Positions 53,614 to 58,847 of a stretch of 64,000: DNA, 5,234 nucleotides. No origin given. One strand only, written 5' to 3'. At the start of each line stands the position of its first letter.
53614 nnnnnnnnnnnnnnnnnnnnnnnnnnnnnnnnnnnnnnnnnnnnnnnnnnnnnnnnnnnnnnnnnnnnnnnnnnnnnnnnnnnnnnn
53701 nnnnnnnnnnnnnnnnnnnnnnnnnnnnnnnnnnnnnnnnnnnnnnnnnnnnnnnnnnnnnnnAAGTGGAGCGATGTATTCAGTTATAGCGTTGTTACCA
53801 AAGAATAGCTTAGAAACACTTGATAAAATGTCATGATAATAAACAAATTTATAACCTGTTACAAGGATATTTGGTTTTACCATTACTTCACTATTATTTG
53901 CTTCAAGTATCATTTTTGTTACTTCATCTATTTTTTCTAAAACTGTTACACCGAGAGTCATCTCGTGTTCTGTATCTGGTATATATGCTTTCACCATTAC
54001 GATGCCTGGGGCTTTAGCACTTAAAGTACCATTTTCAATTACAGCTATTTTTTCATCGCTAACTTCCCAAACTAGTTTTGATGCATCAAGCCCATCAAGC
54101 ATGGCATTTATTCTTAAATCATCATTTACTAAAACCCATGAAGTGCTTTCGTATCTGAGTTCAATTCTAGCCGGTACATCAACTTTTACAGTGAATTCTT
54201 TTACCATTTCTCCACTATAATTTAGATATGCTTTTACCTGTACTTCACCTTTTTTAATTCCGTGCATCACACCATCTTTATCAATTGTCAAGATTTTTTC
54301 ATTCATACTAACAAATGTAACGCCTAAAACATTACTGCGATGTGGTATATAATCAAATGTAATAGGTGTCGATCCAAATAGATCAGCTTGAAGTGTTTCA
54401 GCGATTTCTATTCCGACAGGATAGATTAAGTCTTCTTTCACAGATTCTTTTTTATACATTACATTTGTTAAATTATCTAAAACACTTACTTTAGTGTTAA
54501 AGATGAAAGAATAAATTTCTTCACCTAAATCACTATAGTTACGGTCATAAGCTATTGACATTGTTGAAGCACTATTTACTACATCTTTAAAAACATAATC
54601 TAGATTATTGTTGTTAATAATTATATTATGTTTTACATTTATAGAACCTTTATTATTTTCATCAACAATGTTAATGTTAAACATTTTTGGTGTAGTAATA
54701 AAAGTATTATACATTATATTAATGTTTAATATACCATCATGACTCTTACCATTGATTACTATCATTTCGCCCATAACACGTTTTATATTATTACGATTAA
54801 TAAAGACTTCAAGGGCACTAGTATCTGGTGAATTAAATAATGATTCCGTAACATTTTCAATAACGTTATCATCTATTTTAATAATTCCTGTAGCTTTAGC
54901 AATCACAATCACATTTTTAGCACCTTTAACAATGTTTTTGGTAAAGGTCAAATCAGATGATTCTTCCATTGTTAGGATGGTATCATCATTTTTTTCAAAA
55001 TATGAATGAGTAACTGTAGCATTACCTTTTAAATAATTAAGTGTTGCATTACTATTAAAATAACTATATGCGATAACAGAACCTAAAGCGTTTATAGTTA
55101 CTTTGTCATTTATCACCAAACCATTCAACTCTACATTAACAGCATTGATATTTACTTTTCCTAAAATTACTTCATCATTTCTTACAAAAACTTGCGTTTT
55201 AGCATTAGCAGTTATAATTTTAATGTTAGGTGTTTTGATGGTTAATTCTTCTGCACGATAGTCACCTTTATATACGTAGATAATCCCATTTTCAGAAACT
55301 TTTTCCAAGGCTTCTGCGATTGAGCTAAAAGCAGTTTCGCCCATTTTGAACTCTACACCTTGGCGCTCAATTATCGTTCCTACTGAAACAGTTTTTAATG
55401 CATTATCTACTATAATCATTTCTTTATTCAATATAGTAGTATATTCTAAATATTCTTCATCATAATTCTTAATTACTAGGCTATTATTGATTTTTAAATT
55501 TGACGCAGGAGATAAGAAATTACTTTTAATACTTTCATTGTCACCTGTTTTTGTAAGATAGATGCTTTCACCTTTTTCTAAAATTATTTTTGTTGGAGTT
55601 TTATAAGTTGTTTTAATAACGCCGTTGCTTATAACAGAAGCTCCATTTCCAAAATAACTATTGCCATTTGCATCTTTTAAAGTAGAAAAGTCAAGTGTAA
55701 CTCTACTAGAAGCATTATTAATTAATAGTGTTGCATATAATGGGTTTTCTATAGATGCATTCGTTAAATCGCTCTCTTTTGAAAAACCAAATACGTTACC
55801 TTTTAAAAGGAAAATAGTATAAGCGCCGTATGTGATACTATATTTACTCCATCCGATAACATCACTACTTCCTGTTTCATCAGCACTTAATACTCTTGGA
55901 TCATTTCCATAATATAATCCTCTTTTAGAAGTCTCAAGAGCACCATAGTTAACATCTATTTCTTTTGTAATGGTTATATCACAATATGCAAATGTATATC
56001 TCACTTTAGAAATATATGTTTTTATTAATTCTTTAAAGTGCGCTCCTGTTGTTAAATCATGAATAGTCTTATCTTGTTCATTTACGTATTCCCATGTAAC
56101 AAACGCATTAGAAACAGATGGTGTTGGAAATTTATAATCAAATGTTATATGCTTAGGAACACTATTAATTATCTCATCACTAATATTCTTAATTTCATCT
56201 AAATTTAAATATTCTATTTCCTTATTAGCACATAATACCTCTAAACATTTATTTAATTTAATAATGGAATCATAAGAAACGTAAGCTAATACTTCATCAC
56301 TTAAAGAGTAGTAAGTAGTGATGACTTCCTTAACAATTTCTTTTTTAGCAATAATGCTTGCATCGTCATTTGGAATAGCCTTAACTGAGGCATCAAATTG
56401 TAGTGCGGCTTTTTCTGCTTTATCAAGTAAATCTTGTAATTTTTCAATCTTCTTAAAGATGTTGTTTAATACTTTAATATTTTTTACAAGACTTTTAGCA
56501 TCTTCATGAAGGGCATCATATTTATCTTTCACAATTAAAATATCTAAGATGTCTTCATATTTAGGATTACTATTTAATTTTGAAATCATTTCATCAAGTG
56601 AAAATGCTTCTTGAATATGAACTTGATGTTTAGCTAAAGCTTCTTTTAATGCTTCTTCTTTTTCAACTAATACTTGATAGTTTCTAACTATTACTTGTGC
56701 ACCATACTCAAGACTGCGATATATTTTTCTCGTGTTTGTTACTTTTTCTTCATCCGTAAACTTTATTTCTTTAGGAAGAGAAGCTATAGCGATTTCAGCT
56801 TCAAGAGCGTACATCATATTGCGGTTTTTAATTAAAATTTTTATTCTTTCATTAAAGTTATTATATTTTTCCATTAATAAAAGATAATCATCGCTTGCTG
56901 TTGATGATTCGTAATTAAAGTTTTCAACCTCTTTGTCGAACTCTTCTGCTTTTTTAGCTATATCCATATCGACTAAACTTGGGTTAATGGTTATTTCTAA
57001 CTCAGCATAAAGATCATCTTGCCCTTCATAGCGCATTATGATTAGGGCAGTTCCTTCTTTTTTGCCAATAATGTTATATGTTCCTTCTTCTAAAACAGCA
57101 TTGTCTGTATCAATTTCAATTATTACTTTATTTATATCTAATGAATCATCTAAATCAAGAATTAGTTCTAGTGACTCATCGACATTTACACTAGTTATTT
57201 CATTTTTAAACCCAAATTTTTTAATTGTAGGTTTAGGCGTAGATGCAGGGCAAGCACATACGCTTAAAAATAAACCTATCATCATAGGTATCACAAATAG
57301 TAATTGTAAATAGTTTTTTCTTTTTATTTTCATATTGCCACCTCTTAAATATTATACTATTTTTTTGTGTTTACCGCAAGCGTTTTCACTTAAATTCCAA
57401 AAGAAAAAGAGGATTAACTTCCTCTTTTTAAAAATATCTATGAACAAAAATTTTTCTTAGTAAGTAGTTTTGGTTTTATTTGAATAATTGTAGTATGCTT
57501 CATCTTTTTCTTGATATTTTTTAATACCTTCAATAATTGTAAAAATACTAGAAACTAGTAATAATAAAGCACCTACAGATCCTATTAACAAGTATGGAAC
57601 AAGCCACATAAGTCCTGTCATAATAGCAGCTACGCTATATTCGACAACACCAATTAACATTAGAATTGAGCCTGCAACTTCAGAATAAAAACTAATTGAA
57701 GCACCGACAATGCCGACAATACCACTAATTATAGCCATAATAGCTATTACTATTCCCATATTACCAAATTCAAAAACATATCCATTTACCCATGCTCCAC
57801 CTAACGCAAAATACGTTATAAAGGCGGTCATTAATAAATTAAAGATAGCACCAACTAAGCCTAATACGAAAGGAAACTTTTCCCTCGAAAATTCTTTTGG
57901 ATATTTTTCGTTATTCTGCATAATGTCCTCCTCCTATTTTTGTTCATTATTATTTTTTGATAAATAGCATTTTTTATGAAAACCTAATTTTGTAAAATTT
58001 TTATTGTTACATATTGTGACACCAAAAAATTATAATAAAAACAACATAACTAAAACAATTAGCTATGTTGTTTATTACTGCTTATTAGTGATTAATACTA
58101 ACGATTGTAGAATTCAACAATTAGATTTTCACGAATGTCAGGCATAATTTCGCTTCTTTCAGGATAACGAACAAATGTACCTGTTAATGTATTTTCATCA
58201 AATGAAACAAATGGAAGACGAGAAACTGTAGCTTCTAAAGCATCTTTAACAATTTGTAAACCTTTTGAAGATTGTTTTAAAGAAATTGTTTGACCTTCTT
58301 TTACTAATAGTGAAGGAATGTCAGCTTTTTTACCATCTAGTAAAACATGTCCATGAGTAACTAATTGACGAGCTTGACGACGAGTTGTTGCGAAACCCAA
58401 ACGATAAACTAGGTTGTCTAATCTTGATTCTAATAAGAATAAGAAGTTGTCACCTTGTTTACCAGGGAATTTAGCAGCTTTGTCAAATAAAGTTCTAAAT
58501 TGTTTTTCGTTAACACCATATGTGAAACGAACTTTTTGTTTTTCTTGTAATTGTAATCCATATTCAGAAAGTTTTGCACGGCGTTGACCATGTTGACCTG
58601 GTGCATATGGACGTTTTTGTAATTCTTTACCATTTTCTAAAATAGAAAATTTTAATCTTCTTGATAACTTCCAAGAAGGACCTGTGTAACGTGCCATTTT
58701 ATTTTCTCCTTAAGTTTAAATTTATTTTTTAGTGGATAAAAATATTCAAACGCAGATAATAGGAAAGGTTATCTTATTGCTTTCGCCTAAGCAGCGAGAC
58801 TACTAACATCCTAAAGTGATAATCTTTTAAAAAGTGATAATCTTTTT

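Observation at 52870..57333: Giant (1487-aa) lipoprotein carrying a PGRP-type peptidoglycan amidase domain, sitting next to a tRNA gene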

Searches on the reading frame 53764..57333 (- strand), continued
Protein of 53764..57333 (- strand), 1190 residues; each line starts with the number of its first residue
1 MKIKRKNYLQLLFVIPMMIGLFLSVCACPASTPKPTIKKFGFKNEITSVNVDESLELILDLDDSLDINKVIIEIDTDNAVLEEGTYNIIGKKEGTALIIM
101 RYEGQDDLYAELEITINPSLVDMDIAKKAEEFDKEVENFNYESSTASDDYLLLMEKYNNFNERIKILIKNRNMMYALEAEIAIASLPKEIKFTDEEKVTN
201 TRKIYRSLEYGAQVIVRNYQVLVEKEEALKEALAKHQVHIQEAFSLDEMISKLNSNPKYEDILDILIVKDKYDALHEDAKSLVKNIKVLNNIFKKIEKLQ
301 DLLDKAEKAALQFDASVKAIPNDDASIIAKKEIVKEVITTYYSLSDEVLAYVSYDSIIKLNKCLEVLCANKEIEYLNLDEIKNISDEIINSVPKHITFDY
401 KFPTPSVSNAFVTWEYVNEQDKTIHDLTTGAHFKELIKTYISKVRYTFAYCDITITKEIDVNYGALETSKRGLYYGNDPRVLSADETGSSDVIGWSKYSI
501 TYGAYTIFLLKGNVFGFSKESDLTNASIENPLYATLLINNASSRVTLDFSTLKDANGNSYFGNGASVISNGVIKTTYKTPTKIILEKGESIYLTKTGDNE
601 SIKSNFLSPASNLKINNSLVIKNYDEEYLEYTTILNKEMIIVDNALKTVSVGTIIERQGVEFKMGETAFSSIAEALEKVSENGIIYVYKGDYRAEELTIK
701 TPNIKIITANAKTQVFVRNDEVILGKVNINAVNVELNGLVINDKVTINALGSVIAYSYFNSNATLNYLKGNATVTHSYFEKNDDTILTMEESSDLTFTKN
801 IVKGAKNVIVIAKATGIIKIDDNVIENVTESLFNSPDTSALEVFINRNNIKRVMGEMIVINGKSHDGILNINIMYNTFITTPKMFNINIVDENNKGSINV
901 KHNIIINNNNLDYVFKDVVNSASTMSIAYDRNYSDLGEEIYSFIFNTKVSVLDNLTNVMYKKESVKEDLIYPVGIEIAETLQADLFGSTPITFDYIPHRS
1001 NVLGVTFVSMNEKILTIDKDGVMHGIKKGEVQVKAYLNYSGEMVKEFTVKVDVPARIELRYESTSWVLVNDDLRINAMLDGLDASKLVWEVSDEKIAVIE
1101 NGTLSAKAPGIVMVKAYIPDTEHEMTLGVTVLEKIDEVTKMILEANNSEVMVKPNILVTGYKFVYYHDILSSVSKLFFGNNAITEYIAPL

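Call 84: search_protein_families(library=pfam, proteins=[P0200, P0232, P0299, P0240, P0251, P0193, P0205, P0302], max_evalue=0.01)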
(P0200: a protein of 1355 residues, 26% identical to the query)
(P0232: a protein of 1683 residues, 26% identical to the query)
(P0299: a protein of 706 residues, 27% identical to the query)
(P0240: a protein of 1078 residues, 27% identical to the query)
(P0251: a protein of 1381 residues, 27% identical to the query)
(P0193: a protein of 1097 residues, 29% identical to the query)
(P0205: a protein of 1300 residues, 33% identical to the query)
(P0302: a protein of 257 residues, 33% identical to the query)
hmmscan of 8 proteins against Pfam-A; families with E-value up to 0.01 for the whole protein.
P0200 (1355 aa): 7 families
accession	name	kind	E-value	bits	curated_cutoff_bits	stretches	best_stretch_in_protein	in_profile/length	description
PF02368.24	Big_2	-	5.2e-80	263.9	22.8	7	111-179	3-72/79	Bacterial Ig-like domain (group 2)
PF20578.4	aBig_2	-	3.2e-11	43.3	27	0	51-92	28-68/89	Atrophied bacterial Ig domain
PF21461.3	HL_N-beta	-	6.6e-11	42.3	27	1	396-432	19-53/57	Hyaluronate lyase, N-terminal beta-sheet domain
PF01510.30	Amidase_2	-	8.7e-11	42.7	26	1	1044-1108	4-72/131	N-acetylmuramoyl-L-alanine amidase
PF25354.1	Ig_NUP210_16th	-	4.1e-10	39.4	27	1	226-261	31-66/72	NUP210-like, Ig-like domain 16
PF22359.2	Big-like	-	6.7e-08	33.1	27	2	916-947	2-33/48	Bacterial Ig-like domain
PF24156.1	DUF7407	-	0.0015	19.3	28.2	0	418-466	14-62/74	Domain of unknown function (DUF7407)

P0232 (1683 aa): 6 families
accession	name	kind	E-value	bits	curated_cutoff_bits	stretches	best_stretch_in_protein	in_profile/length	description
PF09479.16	Flg_new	-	5.1e-47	158.3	27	4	108-175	1-65/65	Listeria-Bacteroides repeat domain (List_Bact_rpt)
PF02368.24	Big_2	-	9e-21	74.1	22.8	2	1171-1239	3-72/79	Bacterial Ig-like domain (group 2)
PF01510.30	Amidase_2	-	2.6e-10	41.2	26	1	1406-1600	4-130/131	N-acetylmuramoyl-L-alanine amidase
PF20578.4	aBig_2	-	0.00013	22.1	27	1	1627-1677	34-86/89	Atrophied bacterial Ig domain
PF21461.3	HL_N-beta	-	0.001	19.2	27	0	1202-1237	12-46/57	Hyaluronate lyase, N-terminal beta-sheet domain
PF22359.2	Big-like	-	0.0073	17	27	0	1203-1234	2-33/48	Bacterial Ig-like domain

P0299 (706 aa): 4 families
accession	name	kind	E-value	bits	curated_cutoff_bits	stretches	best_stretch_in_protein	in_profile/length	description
PF02368.24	Big_2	-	8.1e-17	61.4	22.8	2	179-244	3-68/79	Bacterial Ig-like domain (group 2)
PF01510.30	Amidase_2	-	3.9e-13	50.3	26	1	415-624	3-130/131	N-acetylmuramoyl-L-alanine amidase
PF20578.4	aBig_2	-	7e-05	23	27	1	649-701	32-86/89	Atrophied bacterial Ig domain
PF22359.2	Big-like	-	0.00036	21.1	27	1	305-339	12-46/48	Bacterial Ig-like domain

P0240 (1078 aa): 4 families
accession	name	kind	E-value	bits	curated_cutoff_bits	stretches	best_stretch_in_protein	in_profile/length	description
PF02368.24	Big_2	-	7e-37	125.7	22.8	3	270-338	3-72/79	Bacterial Ig-like domain (group 2)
PF22359.2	Big-like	-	2.1e-06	28.3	27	1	141-181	6-46/48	Bacterial Ig-like domain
PF13229.12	Beta_helix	-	6.2e-06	26.4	25.9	2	839-988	8-137/158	Right handed beta helix region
PF21461.3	HL_N-beta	-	0.0067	16.6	27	0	307-343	19-54/57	Hyaluronate lyase, N-terminal beta-sheet domain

P0251 (1381 aa): 4 families
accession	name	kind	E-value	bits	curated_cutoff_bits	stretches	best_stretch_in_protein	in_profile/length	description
PF02368.24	Big_2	-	1.1e-27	96.2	22.8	3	857-921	2-66/79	Bacterial Ig-like domain (group 2)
PF01510.30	Amidase_2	-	7.7e-17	62.3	26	1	1093-1298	3-130/131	N-acetylmuramoyl-L-alanine amidase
PF22359.2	Big-like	-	4.8e-10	40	27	1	974-1017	3-46/48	Bacterial Ig-like domain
PF23486.1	Ig_TMEM132_5th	-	0.0072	16.9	28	0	39-103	70-134/137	TMEM132 fifth domain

P0193 (1097 aa): 4 families
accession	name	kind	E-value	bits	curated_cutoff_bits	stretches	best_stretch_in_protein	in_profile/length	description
PF01510.30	Amidase_2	-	2.2e-15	57.6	26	1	807-1013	3-130/131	N-acetylmuramoyl-L-alanine amidase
PF02368.24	Big_2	-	1.8e-13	50.7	22.8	2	596-635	27-66/79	Bacterial Ig-like domain (group 2)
PF20578.4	aBig_2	-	0.0026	18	27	0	1038-1090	32-86/89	Atrophied bacterial Ig domain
PF22359.2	Big-like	-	0.0086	16.7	27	1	697-731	12-46/48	Bacterial Ig-like domain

P0205 (1300 aa): 1 family
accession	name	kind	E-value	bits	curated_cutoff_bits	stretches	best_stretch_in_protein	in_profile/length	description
PF02638.21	GHL10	-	1.4e-47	162.8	27.9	1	61-373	2-298/311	Glycosyl hydrolase-like 10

P0302 (257 aa): 0 families

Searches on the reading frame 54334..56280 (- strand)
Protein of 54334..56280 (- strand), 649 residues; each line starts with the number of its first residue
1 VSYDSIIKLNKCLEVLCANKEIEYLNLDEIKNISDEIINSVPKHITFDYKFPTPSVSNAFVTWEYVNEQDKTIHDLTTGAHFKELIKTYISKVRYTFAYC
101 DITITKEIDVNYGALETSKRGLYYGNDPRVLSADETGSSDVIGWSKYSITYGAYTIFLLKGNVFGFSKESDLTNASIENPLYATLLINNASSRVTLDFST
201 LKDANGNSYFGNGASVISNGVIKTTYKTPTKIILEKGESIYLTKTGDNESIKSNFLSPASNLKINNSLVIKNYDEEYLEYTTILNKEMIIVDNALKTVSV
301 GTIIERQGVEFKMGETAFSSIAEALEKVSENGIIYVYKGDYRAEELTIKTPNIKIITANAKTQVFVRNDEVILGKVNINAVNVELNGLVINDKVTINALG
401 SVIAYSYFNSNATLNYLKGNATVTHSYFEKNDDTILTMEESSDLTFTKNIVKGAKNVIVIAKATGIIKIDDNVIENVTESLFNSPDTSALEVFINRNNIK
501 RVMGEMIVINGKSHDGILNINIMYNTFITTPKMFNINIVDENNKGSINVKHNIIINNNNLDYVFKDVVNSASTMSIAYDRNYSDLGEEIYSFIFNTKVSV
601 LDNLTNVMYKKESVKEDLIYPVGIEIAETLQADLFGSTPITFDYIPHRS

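Call 37: find_homologous_proteins(query=window:54334-56280:-, max_evalue=0.001)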
Query window:54334-56280:-: 8000 candidates shared short words with the query, none scored E <= 0.001.
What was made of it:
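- Tried and rejected: Third homologue search, aa 352-1000 (call 37).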

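Call 82: search_solved_structures(query=window:54334-56193:-, max_evalue=10)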
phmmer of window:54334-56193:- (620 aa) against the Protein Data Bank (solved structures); distinct sequences matched with E-value up to 10: 0.
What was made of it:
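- Checked: PDB phmmer finds nothing (call 82).
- Tried and rejected: No hit at E<=10 (call 82).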

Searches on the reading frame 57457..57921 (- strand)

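Call 8: search_protein_families(library=pfam, proteins=[window:57457-57921:-], max_evalue=0.001)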
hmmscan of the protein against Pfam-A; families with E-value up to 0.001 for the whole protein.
window:57457-57921:- (154 aa): 1 family
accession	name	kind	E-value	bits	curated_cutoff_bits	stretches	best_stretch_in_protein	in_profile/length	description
PF13273.12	DUF4064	-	0.0003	21.4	32.1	1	15-93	3-98/102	Protein of unknown function (DUF4064)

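Call 62: search_protein_families(library=ncbifam, proteins=[window:57457-57921:-], max_evalue=0.001)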
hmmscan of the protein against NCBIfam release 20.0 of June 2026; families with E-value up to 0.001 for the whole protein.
window:57457-57921:- (154 aa): 0 families

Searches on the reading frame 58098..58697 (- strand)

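Call 8: search_protein_families(library=pfam, proteins=[window:58098-58697:-], max_evalue=0.001)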
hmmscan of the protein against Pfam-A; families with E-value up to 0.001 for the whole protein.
window:58098-58697:- (199 aa): 2 families
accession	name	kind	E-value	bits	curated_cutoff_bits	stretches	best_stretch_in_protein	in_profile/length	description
PF00163.24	Ribosomal_S4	-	4.9e-30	104.5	23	1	3-90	1-95/95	Ribosomal protein S4/S9 N-terminal domain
PF01479.30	S4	-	3.8e-19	68.6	22.8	1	92-138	2-48/48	S4 domain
